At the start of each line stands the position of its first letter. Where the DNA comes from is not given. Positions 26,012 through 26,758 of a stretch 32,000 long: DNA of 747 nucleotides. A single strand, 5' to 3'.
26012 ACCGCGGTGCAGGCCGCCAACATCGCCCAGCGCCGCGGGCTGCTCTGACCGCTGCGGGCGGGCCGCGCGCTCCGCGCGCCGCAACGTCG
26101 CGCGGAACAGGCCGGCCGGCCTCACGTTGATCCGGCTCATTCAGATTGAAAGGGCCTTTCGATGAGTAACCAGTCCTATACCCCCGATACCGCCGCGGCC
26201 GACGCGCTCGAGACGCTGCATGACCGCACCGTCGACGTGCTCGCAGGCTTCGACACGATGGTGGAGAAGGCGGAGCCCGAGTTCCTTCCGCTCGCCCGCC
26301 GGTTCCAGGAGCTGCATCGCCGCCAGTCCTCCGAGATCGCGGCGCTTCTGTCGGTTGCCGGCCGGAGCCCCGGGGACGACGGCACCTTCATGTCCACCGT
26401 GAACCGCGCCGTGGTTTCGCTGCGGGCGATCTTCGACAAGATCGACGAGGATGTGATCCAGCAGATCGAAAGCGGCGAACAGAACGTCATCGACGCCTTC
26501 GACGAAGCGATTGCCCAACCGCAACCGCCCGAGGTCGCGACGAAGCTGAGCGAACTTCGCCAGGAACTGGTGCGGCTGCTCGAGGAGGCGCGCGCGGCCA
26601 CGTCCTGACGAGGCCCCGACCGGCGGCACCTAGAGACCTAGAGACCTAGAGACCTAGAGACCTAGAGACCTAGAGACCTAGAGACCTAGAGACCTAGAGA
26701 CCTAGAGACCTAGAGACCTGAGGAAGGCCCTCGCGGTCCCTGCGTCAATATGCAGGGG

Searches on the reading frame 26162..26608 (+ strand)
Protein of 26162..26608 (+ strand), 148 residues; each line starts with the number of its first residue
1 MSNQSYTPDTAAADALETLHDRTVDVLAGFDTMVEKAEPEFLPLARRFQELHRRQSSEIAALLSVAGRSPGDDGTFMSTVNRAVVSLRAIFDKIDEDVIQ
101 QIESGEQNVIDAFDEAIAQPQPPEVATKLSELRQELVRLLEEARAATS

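Call 5: search_protein_families(library=pfam, proteins=[window:26162-26608:+], max_evalue=0.01)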
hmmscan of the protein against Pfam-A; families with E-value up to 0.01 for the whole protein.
window:26162-26608:+ (148 aa): 2 families
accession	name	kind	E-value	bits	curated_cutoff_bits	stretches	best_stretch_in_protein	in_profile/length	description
PF09537.16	DUF2383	-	1.3e-26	93.4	30.8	1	12-118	2-110/111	Domain of unknown function (DUF2383)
PF13628.12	DUF4142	-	0.0057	17.4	27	0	39-145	31-137/138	Domain of unknown function (DUF4142)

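Call 8: find_encoding_contigs(protein=window:26162-26608:+, flank=6000, max_places=10)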
Protein window:26162-26608:+ (148 aa): 23 contigs read that carry it; 8 places shown.
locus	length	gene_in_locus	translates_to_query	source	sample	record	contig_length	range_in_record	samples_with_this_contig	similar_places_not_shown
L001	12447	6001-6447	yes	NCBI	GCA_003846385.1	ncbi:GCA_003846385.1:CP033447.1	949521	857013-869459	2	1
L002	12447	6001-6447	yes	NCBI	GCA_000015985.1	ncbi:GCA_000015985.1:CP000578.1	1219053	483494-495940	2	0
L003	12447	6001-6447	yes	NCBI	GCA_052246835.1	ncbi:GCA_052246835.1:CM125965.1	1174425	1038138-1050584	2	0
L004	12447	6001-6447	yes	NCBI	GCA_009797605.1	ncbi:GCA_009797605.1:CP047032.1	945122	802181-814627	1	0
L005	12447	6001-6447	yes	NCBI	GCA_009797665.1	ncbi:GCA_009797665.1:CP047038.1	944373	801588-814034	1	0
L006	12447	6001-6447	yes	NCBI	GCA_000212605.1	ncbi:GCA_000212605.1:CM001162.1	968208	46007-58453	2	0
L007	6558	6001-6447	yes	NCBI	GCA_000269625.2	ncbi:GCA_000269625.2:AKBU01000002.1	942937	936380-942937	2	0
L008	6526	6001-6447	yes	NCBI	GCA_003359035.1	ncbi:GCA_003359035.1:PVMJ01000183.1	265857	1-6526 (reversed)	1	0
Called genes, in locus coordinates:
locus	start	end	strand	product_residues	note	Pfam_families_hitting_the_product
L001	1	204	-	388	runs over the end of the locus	PF13524:Glyco_trans_1_2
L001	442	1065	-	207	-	PF00440:TetR_N (weak)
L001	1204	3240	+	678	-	PF00724:Oxidored_FMN, PF07992:Pyr_redox_2 (weak), PF03486:HI0933_like (faint), PF13450:NAD_binding_8 (weak)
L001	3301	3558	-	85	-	-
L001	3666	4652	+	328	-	PF13480:Acetyltransf_6 (weak)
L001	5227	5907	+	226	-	PF03472:Autoind_bind, PF00196:GerE, PF04545:Sigma70_r4 (weak), PF08281:Sigma70_r4_2 (weak)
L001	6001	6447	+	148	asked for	PF09537:DUF2383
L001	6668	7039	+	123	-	-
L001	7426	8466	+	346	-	PF00356:LacI, PF00532:Peripla_BP_1, PF13407:Peripla_BP_4, PF13377:Peripla_BP_3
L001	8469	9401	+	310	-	PF00532:Peripla_BP_1, PF13407:Peripla_BP_4, PF13377:Peripla_BP_3 (weak)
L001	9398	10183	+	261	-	PF09818:ABC_ATPase (faint), PF00005:ABC_tran, PF13304:AAA_21 (faint)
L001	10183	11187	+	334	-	PF02653:BPD_transp_2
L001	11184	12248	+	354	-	PF02126:PTE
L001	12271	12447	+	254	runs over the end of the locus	PF07090:GATase1_like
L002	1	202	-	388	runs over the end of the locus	PF13524:Glyco_trans_1_2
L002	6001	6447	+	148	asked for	PF09537:DUF2383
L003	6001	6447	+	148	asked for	PF09537:DUF2383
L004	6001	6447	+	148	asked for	PF09537:DUF2383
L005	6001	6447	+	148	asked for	PF09537:DUF2383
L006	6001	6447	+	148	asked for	PF09537:DUF2383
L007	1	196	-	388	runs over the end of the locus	PF13524:Glyco_trans_1_2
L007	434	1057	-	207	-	PF00440:TetR_N (weak)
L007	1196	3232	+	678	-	PF00724:Oxidored_FMN, PF07992:Pyr_redox_2 (weak), PF03486:HI0933_like (faint), PF13450:NAD_binding_8 (weak)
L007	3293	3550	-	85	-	-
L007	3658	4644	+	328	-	PF13480:Acetyltransf_6 (weak)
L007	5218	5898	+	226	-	PF03472:Autoind_bind, PF00196:GerE, PF04545:Sigma70_r4 (weak), PF08281:Sigma70_r4_2 (weak)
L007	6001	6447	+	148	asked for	PF09537:DUF2383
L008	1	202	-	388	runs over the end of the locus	PF13524:Glyco_trans_1_2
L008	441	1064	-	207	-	PF00440:TetR_N (weak)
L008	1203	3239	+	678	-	PF00724:Oxidored_FMN, PF07992:Pyr_redox_2 (weak), PF03486:HI0933_like (faint), PF13450:NAD_binding_8 (weak)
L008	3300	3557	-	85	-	-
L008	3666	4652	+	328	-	PF13480:Acetyltransf_6 (weak)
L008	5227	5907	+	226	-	PF03472:Autoind_bind, PF00196:GerE, PF04545:Sigma70_r4 (weak), PF08281:Sigma70_r4_2 (weak)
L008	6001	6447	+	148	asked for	PF09537:DUF2383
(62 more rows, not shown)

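Call 20: list_cluster_members(proteins=[window:26162-26608:+, window:26845-27216:+, window:25364-26059:+])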
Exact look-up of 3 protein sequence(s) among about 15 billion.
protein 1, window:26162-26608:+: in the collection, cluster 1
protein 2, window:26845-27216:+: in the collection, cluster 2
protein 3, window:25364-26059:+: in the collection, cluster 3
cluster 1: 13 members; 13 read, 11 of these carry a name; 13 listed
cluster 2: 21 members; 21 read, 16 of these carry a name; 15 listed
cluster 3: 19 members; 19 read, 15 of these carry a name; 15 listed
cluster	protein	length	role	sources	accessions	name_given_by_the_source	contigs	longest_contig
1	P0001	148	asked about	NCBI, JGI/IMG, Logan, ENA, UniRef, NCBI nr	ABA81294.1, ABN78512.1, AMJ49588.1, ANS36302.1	DUF2383 domain-containing protein [Rhodobacter sphaeroides] | uncharacterized protein (TIGR02284 family) | DUF2383 domain-containing protein n=1 Tax=Cereibacter sphaeroides (strain ATCC 17023 / ...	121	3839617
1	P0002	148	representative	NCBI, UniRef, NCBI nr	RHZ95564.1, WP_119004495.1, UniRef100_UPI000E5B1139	DUF2383 domain-containing protein [Cereibacter sphaeroides] | ferritin-like domain-containing protein n=1 Tax=Cereibacter sphaeroides TaxID=1063 ... | PA2169 family four-helix-bundle protein [Cereibacter sphaeroides]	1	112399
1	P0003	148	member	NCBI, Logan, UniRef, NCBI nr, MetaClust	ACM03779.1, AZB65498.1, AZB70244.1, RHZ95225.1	DUF2383 domain-containing protein [Cereibacter sphaeroides] | DUF2383 domain-containing protein n=1 Tax=Cereibacter sphaeroides TaxID=1063 ... | PA2169 family four-helix-bundle protein [Cereibacter sphaeroides]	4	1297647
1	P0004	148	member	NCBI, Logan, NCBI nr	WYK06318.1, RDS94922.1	PA2169 family four-helix-bundle protein [Cereibacter sphaeroides f. sp. denitrificans] | DUF2383 domain-containing protein [Cereibacter sphaeroides f. sp. denitrificans]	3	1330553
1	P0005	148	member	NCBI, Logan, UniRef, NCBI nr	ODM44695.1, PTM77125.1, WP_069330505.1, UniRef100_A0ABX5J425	ferritin-like domain-containing protein [Cereibacter johrii] | Uncharacterized protein (TIGR02284 family) n=1 Tax=Cereibacter johrii TaxID=445629 ... | PA2169 family four-helix-bundle protein [Cereibacter johrii]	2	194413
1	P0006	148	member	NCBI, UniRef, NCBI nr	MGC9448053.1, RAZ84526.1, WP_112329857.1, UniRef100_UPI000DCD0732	ferritin-like domain-containing protein [Cereibacter johrii] | ferritin-like domain-containing protein n=1 Tax=Cereibacter johrii TaxID=445629 ... | PA2169 family four-helix-bundle protein [Cereibacter johrii]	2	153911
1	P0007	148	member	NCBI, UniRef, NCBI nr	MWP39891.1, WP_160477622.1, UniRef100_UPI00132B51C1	DUF2383 domain-containing protein [Rhodobacter sphaeroides] | ferritin-like domain-containing protein n=1 Tax=Cereibacter sphaeroides TaxID=1063 ... | PA2169 family four-helix-bundle protein [Cereibacter sphaeroides]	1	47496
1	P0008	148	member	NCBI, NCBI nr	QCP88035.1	DUF2383 domain-containing protein [Cereibacter sphaeroides]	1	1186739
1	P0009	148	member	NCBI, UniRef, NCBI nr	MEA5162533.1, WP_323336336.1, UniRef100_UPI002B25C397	PA2169 family four-helix-bundle protein [Cereibacter johrii] | ferritin-like domain-containing protein n=1 Tax=Cereibacter johrii TaxID=445629 ...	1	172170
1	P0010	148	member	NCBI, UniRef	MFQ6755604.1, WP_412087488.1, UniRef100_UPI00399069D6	PA2169 family four-helix-bundle protein [Cereibacter sphaeroides] | ferritin-like domain-containing protein n=1 Tax=Cereibacter sphaeroides TaxID=1063 ...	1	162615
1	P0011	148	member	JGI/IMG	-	Domain of unknown function (DUF2383).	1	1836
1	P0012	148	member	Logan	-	-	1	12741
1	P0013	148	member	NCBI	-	-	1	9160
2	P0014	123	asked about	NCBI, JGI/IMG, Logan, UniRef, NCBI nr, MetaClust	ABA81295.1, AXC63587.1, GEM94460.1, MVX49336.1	hypothetical protein GQF56_15900 [Rhodobacter sphaeroides] | hypothetical protein | Uncharacterized protein n=1 Tax=Cereibacter sphaeroides (strain ATCC 17023 / DSM 158 / ...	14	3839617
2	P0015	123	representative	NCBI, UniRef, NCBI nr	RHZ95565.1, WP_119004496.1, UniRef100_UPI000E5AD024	hypothetical protein D1122_14090 [Cereibacter sphaeroides] | hypothetical protein n=1 Tax=Cereibacter sphaeroides TaxID=1063 RepID=UPI000E5AD024 | hypothetical protein [Cereibacter sphaeroides]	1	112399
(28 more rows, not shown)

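Call 22: find_encoding_contigs(protein=P0005, flank=3000, max_places=6)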
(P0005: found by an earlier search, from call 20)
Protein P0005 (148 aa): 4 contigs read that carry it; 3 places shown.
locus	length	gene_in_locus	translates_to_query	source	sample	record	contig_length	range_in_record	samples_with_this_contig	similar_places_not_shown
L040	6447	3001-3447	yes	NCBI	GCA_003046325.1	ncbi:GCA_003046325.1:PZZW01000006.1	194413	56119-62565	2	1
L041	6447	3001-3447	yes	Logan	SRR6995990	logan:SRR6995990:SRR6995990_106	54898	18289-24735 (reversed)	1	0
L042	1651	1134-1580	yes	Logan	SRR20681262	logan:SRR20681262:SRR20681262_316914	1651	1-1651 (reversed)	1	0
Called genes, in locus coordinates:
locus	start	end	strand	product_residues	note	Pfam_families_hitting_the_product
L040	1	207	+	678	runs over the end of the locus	PF00724:Oxidored_FMN, PF07992:Pyr_redox_2 (weak), PF03486:HI0933_like (faint), PF13450:NAD_binding_8 (weak)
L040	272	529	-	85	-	-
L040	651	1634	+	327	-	PF13480:Acetyltransf_6 (weak)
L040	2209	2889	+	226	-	PF03472:Autoind_bind, PF00196:GerE, PF04545:Sigma70_r4 (weak), PF08281:Sigma70_r4_2 (weak)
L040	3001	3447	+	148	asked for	PF09537:DUF2383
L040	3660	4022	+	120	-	-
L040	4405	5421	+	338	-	PF00356:LacI, PF00532:Peripla_BP_1, PF13407:Peripla_BP_4, PF13377:Peripla_BP_3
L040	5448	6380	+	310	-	PF00532:Peripla_BP_1, PF13407:Peripla_BP_4, PF13377:Peripla_BP_3 (weak)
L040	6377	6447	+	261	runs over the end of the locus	PF09818:ABC_ATPase (faint), PF00005:ABC_tran, PF13304:AAA_21 (faint)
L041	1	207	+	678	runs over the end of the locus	PF00724:Oxidored_FMN, PF07992:Pyr_redox_2 (weak), PF03486:HI0933_like (faint), PF13450:NAD_binding_8 (weak)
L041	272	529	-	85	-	-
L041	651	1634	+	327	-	PF13480:Acetyltransf_6 (weak)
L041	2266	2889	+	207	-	PF03472:Autoind_bind, PF00196:GerE, PF04545:Sigma70_r4 (weak), PF08281:Sigma70_r4_2 (weak)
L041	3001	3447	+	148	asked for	PF09537:DUF2383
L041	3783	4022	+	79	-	-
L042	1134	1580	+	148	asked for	PF09537:DUF2383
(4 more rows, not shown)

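Call 23: find_encoding_contigs(protein=P0003, flank=3000, max_places=8)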
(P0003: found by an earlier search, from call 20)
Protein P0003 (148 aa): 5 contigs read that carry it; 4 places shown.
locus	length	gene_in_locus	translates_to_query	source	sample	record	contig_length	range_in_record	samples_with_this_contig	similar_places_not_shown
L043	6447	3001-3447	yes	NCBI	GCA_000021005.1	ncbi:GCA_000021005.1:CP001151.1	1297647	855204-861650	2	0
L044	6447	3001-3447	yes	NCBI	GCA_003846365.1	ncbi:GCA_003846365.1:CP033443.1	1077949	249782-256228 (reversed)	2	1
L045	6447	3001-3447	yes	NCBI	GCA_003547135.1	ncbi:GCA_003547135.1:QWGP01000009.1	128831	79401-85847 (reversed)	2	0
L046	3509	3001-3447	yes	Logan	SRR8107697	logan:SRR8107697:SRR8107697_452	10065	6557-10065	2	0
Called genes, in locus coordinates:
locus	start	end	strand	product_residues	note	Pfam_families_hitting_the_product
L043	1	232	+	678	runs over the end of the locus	PF00724:Oxidored_FMN, PF07992:Pyr_redox_2 (weak), PF03486:HI0933_like (faint), PF13450:NAD_binding_8 (weak)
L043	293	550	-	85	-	-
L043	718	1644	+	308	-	PF13480:Acetyltransf_6 (weak)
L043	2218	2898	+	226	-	PF03472:Autoind_bind, PF00196:GerE, PF04545:Sigma70_r4 (weak), PF08281:Sigma70_r4_2 (weak)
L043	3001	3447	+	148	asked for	PF09537:DUF2383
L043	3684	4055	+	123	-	-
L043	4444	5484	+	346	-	PF00356:LacI, PF00532:Peripla_BP_1, PF13407:Peripla_BP_4, PF13377:Peripla_BP_3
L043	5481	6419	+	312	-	PF00532:Peripla_BP_1, PF13407:Peripla_BP_4, PF13377:Peripla_BP_3 (weak)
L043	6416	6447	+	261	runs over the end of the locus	PF09818:ABC_ATPase (faint), PF00005:ABC_tran, PF13304:AAA_21 (faint)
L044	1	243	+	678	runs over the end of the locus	PF00724:Oxidored_FMN, PF07992:Pyr_redox_2 (weak), PF03486:HI0933_like (faint), PF13450:NAD_binding_8 (weak)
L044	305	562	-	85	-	-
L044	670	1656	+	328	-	PF13480:Acetyltransf_6 (weak)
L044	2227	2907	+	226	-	PF03472:Autoind_bind, PF00196:GerE, PF04545:Sigma70_r4 (weak), PF08281:Sigma70_r4_2 (weak)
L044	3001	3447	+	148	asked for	PF09537:DUF2383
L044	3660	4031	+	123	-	-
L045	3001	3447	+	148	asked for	PF09537:DUF2383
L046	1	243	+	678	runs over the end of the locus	PF00724:Oxidored_FMN, PF07992:Pyr_redox_2 (weak), PF03486:HI0933_like (faint), PF13450:NAD_binding_8 (weak)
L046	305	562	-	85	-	-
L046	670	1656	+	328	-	PF13480:Acetyltransf_6 (weak)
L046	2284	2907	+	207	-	PF03472:Autoind_bind, PF00196:GerE, PF04545:Sigma70_r4 (weak), PF08281:Sigma70_r4_2 (weak)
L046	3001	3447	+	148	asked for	PF09537:DUF2383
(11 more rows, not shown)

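Call 26: find_homologous_proteins(query=window:26162-26608:+, max_evalue=1e-20)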
Query window:26162-26608:+ (148 aa): 26 proteins with E <= 1e-20 among 258 candidates.
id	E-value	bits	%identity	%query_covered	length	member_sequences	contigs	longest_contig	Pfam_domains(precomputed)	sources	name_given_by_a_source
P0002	5.0e-85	300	99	100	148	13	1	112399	PF09537.17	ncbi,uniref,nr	ncbi:DUF2383 domain-containing protein [Cereibacter sphaeroides]|uniref:ferritin-like domain-contain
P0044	9.8e-66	238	75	99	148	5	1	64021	PF09537.17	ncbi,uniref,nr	ncbi:ferritin-like domain-containing protein [Cereibacter sediminicola]|uniref:ferritin-like domain-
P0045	1.3e-52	196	65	98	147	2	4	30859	PF09537.17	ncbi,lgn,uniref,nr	ncbi:PA2169 family four-helix-bundle protein [Cereibacter sphaeroides]|uniref:ferritin-like domain-c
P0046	3.8e-50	188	64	95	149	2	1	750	PF09537.17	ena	-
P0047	9.6e-50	186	63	98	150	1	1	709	PF09537.17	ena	-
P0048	8.3e-49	183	63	91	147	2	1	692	PF09537.17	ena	-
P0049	3.6e-47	178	63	96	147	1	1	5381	PF09537.17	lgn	-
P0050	1.4e-46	176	63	91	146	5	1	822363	PF09537.17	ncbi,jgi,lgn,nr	ncbi:MAG: hypothetical protein JG765_902 [Cereibacter sp.]|jgi:uncharacterized protein (TIGR02284 fa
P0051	3.1e-46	175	61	91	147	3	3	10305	PF09537.17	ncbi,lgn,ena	-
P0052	2.5e-45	172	60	97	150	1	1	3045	PF09537.17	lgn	-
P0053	8.4e-43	164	61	91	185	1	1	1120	PF09537.17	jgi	jgi:hypothetical protein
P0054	1.2e-41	160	55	98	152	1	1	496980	PF09537.17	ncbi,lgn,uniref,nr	ncbi:PA2169 family four-helix-bundle protein [Cereibacter sphaeroides]|uniref:ferritin-like domain-c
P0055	5.6e-41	158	55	98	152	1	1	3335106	PF09537.17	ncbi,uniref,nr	ncbi:PA2169 family four-helix-bundle protein [Rhodobacter sp. CZR27]|uniref:ferritin-like domain-con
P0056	1.6e-40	156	55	98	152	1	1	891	PF09537.17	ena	-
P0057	2.6e-40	156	55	98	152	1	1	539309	PF09537.17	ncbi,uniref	ncbi:ferritin-like domain-containing protein [Rhodobacter sp. NSM]|uniref:ferritin-like domain-conta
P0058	5.2e-40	155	53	98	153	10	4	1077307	PF09537.17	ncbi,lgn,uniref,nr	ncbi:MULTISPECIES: ferritin-like domain-containing protein [Cereibacter]|uniref:ferritin-like domain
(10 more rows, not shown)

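Call 27: find_encoding_contigs(protein=P0044, flank=3000, max_places=3)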
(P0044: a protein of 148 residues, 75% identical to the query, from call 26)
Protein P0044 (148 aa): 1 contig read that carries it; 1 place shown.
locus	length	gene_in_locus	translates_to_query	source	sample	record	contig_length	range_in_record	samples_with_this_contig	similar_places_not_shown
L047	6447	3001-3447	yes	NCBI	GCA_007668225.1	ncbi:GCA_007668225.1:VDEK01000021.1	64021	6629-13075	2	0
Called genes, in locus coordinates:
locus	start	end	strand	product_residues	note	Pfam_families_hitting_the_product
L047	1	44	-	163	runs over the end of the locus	PF01475:FUR (weak)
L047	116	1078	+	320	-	PF01297:ZnuA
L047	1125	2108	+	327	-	PF01263:Aldose_epim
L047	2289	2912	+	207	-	PF03472:Autoind_bind (weak), PF04545:Sigma70_r4 (faint), PF08281:Sigma70_r4_2 (weak), PF00196:GerE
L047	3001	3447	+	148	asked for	PF09537:DUF2383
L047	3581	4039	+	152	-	PF00111:Fer2, PF13085:Fer2_3 (weak), PF01799:Fer2_2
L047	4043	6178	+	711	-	PF20256:MoCoBD_2, PF02738:MoCoBD_1, PF20256:MoCoBD_2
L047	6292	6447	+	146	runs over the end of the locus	PF01220:DHquinase_II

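Call 28: find_encoding_contigs(protein=P0045, flank=3000, max_places=4)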
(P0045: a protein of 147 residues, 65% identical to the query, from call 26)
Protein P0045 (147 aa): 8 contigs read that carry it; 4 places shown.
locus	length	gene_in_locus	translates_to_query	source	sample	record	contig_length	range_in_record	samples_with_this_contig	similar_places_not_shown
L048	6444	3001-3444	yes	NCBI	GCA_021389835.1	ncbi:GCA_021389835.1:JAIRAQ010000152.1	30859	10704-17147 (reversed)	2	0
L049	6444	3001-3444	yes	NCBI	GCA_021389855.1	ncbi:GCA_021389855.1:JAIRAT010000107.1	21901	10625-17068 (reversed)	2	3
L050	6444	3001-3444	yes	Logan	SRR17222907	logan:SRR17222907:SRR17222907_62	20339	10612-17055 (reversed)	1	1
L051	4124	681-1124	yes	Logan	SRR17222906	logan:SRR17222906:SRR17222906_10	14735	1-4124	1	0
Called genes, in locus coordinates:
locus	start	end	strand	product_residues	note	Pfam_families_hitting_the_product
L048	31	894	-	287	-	PF02517:Rce1-like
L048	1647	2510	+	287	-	PF09347:DUF1989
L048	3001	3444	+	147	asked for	PF09537:DUF2383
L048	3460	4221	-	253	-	PF01061:ABC2_membrane, PF12698:ABC2_membrane_3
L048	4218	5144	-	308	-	PF00005:ABC_tran, PF13304:AAA_21 (faint)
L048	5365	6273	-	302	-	PF00892:EamA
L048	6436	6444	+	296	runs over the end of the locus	PF00126:HTH_1, PF03466:LysR_substrate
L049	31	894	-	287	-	PF02517:Rce1-like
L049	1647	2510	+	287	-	PF09347:DUF1989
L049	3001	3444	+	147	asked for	PF09537:DUF2383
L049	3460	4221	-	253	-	PF01061:ABC2_membrane, PF12698:ABC2_membrane_3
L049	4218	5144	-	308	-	PF00005:ABC_tran, PF13304:AAA_21 (faint)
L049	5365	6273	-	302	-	PF00892:EamA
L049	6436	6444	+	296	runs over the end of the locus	PF00126:HTH_1, PF03466:LysR_substrate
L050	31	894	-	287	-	PF02517:Rce1-like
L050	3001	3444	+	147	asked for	PF09537:DUF2383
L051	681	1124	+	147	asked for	PF09537:DUF2383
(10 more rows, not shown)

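Call 29: find_encoding_contigs(protein=P0050, flank=3000, max_places=3)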
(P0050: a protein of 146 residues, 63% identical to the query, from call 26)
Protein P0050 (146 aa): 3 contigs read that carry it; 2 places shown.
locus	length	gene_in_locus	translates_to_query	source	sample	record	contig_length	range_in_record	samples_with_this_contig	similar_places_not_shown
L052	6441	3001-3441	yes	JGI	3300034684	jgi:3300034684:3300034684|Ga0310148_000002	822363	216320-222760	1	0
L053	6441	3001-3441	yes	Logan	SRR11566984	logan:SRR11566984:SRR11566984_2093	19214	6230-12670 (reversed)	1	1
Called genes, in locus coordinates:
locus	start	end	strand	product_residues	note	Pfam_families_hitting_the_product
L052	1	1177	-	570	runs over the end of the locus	PF12551:PHBC_N, PF07167:PhaC_N, PF00561:Abhydrolase_1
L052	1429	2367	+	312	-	PF00561:Abhydrolase_1, PF12146:Hydrolase_4, PF12697:Abhydrolase_6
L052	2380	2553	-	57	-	-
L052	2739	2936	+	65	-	PF13396:PLDc_N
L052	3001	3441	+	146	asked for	PF09537:DUF2383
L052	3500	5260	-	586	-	PF07536:HWE_HK, PF07568:HisKA_2, PF02518:HATPase_c (faint)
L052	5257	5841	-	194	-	PF04542:Sigma70_r2, PF22029:PhyR_sigma2, PF08281:Sigma70_r4_2, PF04545:Sigma70_r4 (weak)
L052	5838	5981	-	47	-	PF18557:NepR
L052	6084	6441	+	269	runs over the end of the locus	PF22029:PhyR_sigma2, PF08281:Sigma70_r4_2 (weak), PF22233:PhyR_sigma-like, PF00072:Response_reg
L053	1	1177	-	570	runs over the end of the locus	PF12551:PHBC_N, PF07167:PhaC_N, PF00561:Abhydrolase_1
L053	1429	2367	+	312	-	PF00561:Abhydrolase_1, PF12146:Hydrolase_4, PF12697:Abhydrolase_6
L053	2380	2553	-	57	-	-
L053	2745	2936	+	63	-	PF13396:PLDc_N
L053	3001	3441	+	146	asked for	PF09537:DUF2383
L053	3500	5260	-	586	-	PF07536:HWE_HK, PF07568:HisKA_2, PF02518:HATPase_c (faint)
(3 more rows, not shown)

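Call 30: find_encoding_contigs(protein=P0058, flank=3000, max_places=4)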
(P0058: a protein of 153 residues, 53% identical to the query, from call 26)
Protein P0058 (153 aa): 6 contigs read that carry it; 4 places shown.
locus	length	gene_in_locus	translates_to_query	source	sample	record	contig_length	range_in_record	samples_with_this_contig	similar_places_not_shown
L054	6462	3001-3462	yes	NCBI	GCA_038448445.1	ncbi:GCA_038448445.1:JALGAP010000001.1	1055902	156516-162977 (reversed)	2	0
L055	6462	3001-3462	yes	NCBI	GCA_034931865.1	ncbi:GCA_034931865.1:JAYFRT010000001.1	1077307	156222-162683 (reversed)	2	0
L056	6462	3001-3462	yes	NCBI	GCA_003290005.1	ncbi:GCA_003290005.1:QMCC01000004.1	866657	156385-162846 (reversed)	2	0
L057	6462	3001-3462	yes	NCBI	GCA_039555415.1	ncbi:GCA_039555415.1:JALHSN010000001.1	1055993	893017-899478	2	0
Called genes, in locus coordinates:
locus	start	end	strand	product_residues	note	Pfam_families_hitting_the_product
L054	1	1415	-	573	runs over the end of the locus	PF12551:PHBC_N, PF07167:PhaC_N, PF00561:Abhydrolase_1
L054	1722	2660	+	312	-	PF00561:Abhydrolase_1, PF12146:Hydrolase_4, PF12697:Abhydrolase_6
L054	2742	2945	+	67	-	PF13396:PLDc_N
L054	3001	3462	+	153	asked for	PF09537:DUF2383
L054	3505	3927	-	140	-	PF04940:BLUF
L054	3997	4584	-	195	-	PF00072:Response_reg (weak)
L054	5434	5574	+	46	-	-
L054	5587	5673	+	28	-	PF09604:Potass_KdpF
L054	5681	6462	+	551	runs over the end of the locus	PF03814:KdpA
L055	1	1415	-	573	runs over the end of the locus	PF12551:PHBC_N, PF07167:PhaC_N, PF00561:Abhydrolase_1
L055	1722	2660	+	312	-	PF00561:Abhydrolase_1, PF12146:Hydrolase_4, PF12697:Abhydrolase_6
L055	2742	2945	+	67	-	PF13396:PLDc_N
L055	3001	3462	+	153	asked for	PF09537:DUF2383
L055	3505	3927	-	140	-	PF04940:BLUF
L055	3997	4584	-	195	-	PF00072:Response_reg (weak)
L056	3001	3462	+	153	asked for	PF09537:DUF2383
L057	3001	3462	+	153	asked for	PF09537:DUF2383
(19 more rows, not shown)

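Call 50: search_protein_families(library=ncbifam, proteins=[window:26162-26608:+], max_evalue=1)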
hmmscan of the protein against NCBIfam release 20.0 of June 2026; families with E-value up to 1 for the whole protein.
window:26162-26608:+ (148 aa): 2 families
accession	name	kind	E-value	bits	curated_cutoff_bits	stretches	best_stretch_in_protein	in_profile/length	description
TIGR02284.1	TIGR02284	subfamily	1.9e-08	34.6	44.8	1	21-136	10-128/139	PA2169 family four-helix-bundle protein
NF009164.0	PRK12511.1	equivalog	0.067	12.7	185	0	102-146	76-119/182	RNA polymerase sigma factor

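Call 51: find_encoding_contigs(protein=P0004, flank=1500, max_places=5)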
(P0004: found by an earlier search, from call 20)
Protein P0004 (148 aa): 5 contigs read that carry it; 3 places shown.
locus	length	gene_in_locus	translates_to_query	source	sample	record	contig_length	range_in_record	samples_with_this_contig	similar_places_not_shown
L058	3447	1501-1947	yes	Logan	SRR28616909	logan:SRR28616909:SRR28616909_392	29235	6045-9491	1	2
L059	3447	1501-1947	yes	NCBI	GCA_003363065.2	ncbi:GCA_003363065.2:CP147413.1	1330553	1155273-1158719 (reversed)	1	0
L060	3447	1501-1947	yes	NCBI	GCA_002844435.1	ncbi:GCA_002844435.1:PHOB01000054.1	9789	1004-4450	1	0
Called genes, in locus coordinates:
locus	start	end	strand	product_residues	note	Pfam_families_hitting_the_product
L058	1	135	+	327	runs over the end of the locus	PF02388:FemAB (faint), PF13480:Acetyltransf_6 (weak)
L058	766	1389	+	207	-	PF03472:Autoind_bind, PF00196:GerE, PF04545:Sigma70_r4 (weak), PF08281:Sigma70_r4_2 (weak)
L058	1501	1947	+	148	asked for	PF09537:DUF2383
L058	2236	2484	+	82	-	-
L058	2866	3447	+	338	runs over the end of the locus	PF00356:LacI, PF00532:Peripla_BP_1, PF13407:Peripla_BP_4, PF13377:Peripla_BP_3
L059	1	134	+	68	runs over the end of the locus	-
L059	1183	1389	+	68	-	-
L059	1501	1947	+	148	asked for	PF09537:DUF2383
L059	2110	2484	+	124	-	-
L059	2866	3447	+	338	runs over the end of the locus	PF00356:LacI, PF00532:Peripla_BP_1, PF13407:Peripla_BP_4, PF13377:Peripla_BP_3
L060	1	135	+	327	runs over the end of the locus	PF02388:FemAB (faint), PF13480:Acetyltransf_6 (weak)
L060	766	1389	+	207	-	PF03472:Autoind_bind, PF00196:GerE, PF04545:Sigma70_r4 (weak), PF08281:Sigma70_r4_2 (weak)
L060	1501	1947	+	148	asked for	PF09537:DUF2383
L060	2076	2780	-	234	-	-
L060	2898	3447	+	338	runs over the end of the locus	PF00356:LacI, PF00532:Peripla_BP_1, PF13407:Peripla_BP_4, PF13377:Peripla_BP_3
